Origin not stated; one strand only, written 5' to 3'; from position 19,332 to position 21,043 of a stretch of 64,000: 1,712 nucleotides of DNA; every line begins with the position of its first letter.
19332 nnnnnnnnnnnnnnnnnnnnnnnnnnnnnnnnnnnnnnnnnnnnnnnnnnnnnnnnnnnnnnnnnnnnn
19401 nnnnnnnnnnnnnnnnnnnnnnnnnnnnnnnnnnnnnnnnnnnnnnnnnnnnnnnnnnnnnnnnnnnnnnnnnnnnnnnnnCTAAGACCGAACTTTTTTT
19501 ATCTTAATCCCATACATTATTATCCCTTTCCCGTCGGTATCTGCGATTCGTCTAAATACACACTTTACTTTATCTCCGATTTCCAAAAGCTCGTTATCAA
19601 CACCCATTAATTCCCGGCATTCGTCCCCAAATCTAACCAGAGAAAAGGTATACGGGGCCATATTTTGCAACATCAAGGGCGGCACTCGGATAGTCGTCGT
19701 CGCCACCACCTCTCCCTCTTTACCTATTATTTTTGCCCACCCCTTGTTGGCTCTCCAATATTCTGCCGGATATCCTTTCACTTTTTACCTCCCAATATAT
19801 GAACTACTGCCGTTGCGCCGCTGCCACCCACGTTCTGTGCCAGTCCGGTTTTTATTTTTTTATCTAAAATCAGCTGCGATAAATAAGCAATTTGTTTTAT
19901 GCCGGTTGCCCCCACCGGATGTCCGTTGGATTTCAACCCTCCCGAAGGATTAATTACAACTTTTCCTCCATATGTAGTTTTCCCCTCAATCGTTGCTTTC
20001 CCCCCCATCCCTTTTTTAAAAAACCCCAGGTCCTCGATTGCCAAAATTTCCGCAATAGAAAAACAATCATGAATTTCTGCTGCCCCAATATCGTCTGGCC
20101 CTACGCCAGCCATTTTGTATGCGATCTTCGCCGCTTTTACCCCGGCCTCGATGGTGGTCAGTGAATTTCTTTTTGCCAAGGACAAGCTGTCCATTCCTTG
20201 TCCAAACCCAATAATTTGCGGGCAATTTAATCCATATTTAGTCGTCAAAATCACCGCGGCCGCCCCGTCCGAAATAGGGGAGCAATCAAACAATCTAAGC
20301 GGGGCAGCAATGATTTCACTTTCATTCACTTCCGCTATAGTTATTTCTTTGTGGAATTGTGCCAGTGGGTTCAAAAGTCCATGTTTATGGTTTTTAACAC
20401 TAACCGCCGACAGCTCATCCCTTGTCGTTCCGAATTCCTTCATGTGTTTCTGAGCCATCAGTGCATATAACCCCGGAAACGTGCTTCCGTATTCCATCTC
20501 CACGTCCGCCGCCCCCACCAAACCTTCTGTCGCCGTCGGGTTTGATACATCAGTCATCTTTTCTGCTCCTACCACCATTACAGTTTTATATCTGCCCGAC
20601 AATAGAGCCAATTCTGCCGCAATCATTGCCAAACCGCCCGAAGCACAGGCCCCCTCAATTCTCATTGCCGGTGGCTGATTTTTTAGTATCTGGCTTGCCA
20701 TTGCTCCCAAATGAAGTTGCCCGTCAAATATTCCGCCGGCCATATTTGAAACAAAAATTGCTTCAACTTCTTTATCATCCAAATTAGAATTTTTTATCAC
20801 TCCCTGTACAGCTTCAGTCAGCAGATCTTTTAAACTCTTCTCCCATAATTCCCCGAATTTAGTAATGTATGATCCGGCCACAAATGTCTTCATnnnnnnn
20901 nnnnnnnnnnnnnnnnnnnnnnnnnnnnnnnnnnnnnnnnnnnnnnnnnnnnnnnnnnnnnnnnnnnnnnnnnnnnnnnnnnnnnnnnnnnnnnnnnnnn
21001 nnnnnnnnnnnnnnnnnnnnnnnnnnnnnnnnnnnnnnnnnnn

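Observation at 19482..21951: Archaeal-type mevalonate entry operon (thiolase, HMG-CoA synthase, DUF35 partner) in a bacterial context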

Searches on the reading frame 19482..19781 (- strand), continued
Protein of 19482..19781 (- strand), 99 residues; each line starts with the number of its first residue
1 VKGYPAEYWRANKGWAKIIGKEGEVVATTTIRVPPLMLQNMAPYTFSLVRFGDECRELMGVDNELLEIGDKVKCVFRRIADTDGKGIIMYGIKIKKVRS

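Call 59: fold_search(model_id=the predicted structure, library=pdb)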
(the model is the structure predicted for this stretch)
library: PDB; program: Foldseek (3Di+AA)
matches with E <= 10: 332; with E <= 0.001: 7
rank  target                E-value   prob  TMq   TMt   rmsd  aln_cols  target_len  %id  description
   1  6esq_F                4.0e-06  1.00  0.70  0.55   2.4        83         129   24  Structure of the acetoacetyl-CoA thiolase/HMG-CoA synthase complex from Methanothermococcus thermolithotrophicus soake (released 2018-03-14)
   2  6esq_G                7.3e-06  1.00  0.64  0.51   3.1        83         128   25  Structure of the acetoacetyl-CoA thiolase/HMG-CoA synthase complex from Methanothermococcus thermolithotrophicus soake (released 2018-03-14)
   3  6esq_E                7.7e-06  1.00  0.63  0.50   3.1        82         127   26  Structure of the acetoacetyl-CoA thiolase/HMG-CoA synthase complex from Methanothermococcus thermolithotrophicus soake (released 2018-03-14)
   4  9vbt_L                1.8e-04  1.00  0.61  0.46   3.1        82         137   20  Cryo-EM structure of the multi-component acyltransferase complex MucABC from Streptococcus macacae at a stoichiometric (released 2026-02-11)
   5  9vbt_K                3.5e-04  1.00  0.58  0.43   4.1        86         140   17  Cryo-EM structure of the multi-component acyltransferase complex MucABC from Streptococcus macacae at a stoichiometric (released 2026-02-11)
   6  7pyt_A                8.0e-04  1.00  0.67  0.50   2.5        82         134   16  Benzoylsuccinyl-CoA thiolase with coenzyme A (released 2022-04-06)
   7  9vbt_G                9.5e-04  1.00  0.65  0.47   2.7        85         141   16  Cryo-EM structure of the multi-component acyltransferase complex MucABC from Streptococcus macacae at a stoichiometric (released 2026-02-11)
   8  7pxp_E                1.3e-03  1.00  0.66  0.50   2.6        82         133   16  Benzoylsuccinyl-CoA thiolase (released 2022-04-06)
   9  7pxp_A                2.6e-03  1.00  0.66  0.50   2.7        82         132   16  Benzoylsuccinyl-CoA thiolase (released 2022-04-06)
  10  7pxp_B                3.6e-03  1.00  0.66  0.51   2.6        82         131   16  Benzoylsuccinyl-CoA thiolase (released 2022-04-06)
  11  6ok1_D                7.8e-03  1.00  0.51  0.41   4.1        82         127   18  Ltp2-ChsH2(DUF35) aldolase (released 2019-06-26)
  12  3tqy_D                6.0e-02  0.54  0.30  0.30   6.4        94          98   13  Structure of a single-stranded DNA-binding protein (ssb), from Coxiella burnetii (released 2011-09-21)
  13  7r81_Y2               6.4e-02  0.96  0.47  0.36   6.5       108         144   13  Structure of the translating Neurospora crassa ribosome arrested by cycloheximide (released 2021-12-01)
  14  3wwv                  6.7e-02  1.00  0.51  0.76   5.3        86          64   21  C-terminal domain of stomatin operon partner protein 1510-C from Pyrococcus horikoshii (released 2014-10-01)
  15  3rnu_B                1.1e-01  0.89  0.40  0.22   8.3        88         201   18  Structural Basis of Cytosolic DNA Sensing by Innate Immune Receptors (released 2012-04-25)
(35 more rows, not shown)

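Call 78: list_cluster_members(proteins=[P0001, P0009, P0011, P0015, P0028, P0045, P0060, P0090, P0120, P0151])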
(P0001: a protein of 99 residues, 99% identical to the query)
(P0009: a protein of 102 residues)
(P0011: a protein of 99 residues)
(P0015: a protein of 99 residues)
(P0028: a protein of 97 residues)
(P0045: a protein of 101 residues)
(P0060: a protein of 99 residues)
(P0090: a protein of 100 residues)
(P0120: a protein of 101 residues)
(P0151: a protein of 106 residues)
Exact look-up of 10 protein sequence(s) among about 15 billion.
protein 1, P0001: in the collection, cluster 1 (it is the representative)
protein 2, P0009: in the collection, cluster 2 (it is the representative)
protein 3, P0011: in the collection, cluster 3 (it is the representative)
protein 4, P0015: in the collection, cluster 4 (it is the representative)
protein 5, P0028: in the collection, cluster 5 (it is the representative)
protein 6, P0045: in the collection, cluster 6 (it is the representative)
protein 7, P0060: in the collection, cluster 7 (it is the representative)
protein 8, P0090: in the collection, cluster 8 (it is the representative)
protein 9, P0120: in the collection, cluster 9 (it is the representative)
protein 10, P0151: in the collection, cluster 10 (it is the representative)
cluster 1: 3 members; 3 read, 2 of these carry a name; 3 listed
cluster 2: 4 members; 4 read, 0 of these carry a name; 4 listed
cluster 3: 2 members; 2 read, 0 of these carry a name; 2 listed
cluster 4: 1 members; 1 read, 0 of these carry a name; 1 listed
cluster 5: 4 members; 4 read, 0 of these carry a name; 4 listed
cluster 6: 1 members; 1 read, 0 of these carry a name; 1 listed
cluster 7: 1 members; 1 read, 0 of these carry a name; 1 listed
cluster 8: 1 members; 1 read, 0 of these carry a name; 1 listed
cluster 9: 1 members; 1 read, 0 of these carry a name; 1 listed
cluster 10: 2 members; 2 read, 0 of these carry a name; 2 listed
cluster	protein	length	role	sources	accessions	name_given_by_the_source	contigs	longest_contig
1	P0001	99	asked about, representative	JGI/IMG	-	uncharacterized OB-fold protein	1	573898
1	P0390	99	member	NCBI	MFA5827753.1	MAG: OB-fold domain-containing protein [Candidatus Shapirobacteria bacterium]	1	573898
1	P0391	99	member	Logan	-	-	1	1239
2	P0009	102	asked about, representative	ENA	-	-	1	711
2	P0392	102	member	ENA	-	-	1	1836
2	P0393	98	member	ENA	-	-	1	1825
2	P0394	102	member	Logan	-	-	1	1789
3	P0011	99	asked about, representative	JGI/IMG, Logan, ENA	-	-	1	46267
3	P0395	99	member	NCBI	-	-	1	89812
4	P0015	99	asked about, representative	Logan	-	-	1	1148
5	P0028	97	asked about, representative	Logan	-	-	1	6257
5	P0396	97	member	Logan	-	-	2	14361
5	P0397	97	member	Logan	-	-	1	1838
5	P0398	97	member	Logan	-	-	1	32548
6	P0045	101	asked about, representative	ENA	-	-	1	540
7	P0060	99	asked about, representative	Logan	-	-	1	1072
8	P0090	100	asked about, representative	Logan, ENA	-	-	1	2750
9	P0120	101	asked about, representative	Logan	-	-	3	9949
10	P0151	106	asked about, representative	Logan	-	-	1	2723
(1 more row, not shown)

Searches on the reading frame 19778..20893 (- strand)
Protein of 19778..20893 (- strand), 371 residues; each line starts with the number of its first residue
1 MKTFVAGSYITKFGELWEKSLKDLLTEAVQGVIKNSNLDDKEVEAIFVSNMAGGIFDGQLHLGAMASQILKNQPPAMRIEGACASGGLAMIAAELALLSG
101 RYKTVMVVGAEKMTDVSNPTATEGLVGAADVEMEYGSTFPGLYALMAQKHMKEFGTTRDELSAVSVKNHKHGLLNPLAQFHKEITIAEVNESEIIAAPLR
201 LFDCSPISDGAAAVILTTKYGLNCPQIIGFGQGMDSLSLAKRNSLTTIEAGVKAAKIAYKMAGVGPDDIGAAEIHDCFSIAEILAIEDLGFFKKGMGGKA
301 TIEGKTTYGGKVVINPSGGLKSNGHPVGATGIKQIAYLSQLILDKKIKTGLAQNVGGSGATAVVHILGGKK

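Call 3: search_protein_families(library=pfam, proteins=[window:19778-20893:-], max_evalue=1)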
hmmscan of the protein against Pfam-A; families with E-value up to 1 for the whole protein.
window:19778-20893:- (371 aa): 6 families
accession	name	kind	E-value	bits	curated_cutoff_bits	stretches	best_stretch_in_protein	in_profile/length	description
PF22691.2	Thiolase_C_1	-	2.2e-31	109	28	1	231-368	1-143/144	Thiolase C-terminal domain-like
PF00108.29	Thiolase_N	-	7.2e-26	91.6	26.4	1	5-218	3-258/260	Thiolase, N-terminal domain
PF02803.24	Thiolase_C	-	7.4e-09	35.7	27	1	251-362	24-117/123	Thiolase, C-terminal domain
PF08545.16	ACP_syn_III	-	3e-08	33.9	24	1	79-127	3-51/80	3-Oxoacyl-[acyl-carrier-protein (ACP)] synthase III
PF00109.32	ketoacyl-synt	-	0.0011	19.1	20.8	1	61-115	152-206/252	Beta-ketoacyl synthase, N-terminal domain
PF07451.17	SpoVAD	-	0.011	14.9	22.1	1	15-107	45-130/329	Stage V sporulation protein AD (SpoVAD)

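Call 4: search_protein_families(library=ncbifam, proteins=[window:19778-20893:-], max_evalue=1)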
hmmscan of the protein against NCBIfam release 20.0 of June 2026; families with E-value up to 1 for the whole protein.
window:19778-20893:- (371 aa): 54 families (the best 25 are shown)
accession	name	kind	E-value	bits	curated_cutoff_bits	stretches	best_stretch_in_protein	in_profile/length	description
NF004720.0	PRK06064.1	subfamily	9.1e-128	426.3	420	1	4-370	5-388/389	thiolase domain-containing protein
NF053570.1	AcCoTHIOL_METTL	equivalog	6.4e-119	397.2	600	1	6-370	7-384/385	acetyl-CoA acetyltransferase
NF005704.0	PRK07516.1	subfamily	9.9e-81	271.6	412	1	3-367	4-385/389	thiolase domain-containing protein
NF009228.0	PRK12578.1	subfamily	2.2e-79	266.8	485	1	4-367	6-385/387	thiolase domain-containing protein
NF004810.0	PRK06157.1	equivalog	4.8e-71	240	403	1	6-366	12-394/400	acetyl-CoA acetyltransferase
NF004936.0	PRK06289.1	equivalog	4.4e-65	220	375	1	2-368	4-402/405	acetyl-CoA acetyltransferase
NF004982.0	PRK06365.1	equivalog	2.6e-59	201.4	695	2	10-243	25-266/430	thiolase domain-containing protein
NF006102.0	PRK08256.1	subfamily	6e-59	200.1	436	1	2-363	4-387/394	lipid-transfer protein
NF053628.1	BnzsclthlBbsBGT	equivalog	4.7e-55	187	750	1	3-339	7-344/389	benzoylsuccinyl-CoA thiolase subunit BbsB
NF004715.0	PRK06059.1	equivalog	2.4e-53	181.6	424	2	8-219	11-223/399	lipid-transfer protein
NF006180.0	PRK08313.1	subfamily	9.5e-45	153.1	514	1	14-369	18-372/389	thiolase domain-containing protein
NF006010.0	PRK08142.1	subfamily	1.2e-43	149.4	462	1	2-335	6-342/388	thiolase domain-containing protein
NF004811.0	PRK06158.1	subfamily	3.4e-41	141.5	421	1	6-332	13-336/384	acetyl-CoA acetyltransferase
NF004721.0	PRK06065.1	equivalog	2.4e-38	132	455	1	5-341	14-358/393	thiolase domain-containing protein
NF005892.0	PRK07855.1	subfamily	2.6e-32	112.2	469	1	136-332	144-351/390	lipid-transfer protein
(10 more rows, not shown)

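Call 29: search_solved_structures(query=window:19778-20893:-, max_evalue=1e-10, show_alignments=1)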
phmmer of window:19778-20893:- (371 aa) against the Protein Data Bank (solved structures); distinct sequences matched with E-value up to 1e-10: 18.
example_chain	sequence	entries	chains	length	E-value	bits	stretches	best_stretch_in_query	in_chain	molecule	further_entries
6esq_A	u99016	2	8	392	6.5e-86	292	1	7-370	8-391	acetoacetyl-CoA thiolase | Acetyl-CoA acetyltransferase thiolase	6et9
7yvy_A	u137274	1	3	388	1.7e-76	261.1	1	2-367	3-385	Acetyl-CoA acetyltransferase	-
4yzo_A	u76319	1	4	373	7.7e-59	203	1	9-368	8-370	Putative acyl-CoA acyltransferase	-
4bi9_A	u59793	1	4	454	2.5e-49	171.7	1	12-361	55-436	3-KETOACYL-COA THIOLASE, PUTATIVE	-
4bia_A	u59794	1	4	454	5.6e-48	167.3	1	12-361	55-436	3-KETOACYL-COA THIOLASE, PUTATIVE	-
7pxp_C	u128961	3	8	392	4.5e-47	164.3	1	3-369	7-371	Benzoylsuccinyl-CoA thiolase subunit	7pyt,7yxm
3zbg_A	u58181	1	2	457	1.3e-46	162.7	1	12-366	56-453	3-KETOACYL-COA THIOLASE-LIKE PROTEIN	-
3zbk_A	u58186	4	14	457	2.9e-45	158.3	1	12-366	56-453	3-KETOACYL-COA THIOLASE-LIKE PROTEIN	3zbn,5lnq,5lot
3zbl_A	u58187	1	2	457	3.9e-45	157.9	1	12-366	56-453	3-KETOACYL-COA THIOLASE-LIKE PROTEIN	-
6hsj_A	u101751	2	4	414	2.1e-40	142.3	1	3-341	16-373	SCP2-thiolase (type-1)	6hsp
6hrv_A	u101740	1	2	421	2.3e-40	142.2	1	3-341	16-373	SCP2-thiolase (type-1)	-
4u4e_A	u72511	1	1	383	5.4e-33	118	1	90-334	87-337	Thiolase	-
6ok1_A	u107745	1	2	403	2.3e-22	83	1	134-336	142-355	Lipid-transfer protein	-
9myr_A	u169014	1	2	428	1.8e-18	70.2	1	128-337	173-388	Nonspecific lipid-transfer protein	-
5m3k_C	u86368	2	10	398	3.3e-18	69.3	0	251-366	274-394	2,4-diacetylphloroglucinol biosynthesis protein PhlC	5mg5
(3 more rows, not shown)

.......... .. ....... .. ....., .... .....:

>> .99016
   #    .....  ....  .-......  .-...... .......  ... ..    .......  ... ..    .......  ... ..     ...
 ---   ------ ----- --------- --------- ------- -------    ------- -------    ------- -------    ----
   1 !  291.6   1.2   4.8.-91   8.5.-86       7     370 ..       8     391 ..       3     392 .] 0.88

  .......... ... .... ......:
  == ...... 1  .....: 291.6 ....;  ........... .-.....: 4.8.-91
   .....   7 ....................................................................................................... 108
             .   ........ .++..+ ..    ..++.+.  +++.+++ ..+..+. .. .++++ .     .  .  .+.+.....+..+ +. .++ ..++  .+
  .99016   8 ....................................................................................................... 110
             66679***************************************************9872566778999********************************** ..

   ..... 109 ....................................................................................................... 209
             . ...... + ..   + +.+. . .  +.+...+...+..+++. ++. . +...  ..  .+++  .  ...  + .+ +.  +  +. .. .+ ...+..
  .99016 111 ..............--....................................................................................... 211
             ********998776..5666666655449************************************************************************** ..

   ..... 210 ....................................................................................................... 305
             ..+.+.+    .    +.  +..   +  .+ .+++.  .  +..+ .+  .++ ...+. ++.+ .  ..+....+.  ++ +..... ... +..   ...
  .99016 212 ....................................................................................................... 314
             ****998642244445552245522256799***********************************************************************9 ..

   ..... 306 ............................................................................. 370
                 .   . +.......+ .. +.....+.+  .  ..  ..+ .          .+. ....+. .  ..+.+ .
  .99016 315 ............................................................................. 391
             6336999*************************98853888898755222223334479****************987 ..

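Call 50: find_encoding_contigs(protein=window:19778-20893:-, flank=1000, max_places=3)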
Protein window:19778-20893:- (371 aa): 1 contig read that carries it; 1 place shown.
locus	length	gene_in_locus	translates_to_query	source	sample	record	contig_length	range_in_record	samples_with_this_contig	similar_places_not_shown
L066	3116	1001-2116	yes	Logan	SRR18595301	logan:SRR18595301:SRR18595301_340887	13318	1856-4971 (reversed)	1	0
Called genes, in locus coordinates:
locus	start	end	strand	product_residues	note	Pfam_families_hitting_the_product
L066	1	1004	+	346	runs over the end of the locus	PF08540:HMG_CoA_synt_C (faint), PF08541:ACP_syn_III_C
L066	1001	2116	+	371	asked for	PF00108:Thiolase_N, PF08545:ACP_syn_III (weak), PF22691:Thiolase_C_1, PF02803:Thiolase_C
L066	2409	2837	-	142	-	-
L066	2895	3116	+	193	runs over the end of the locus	-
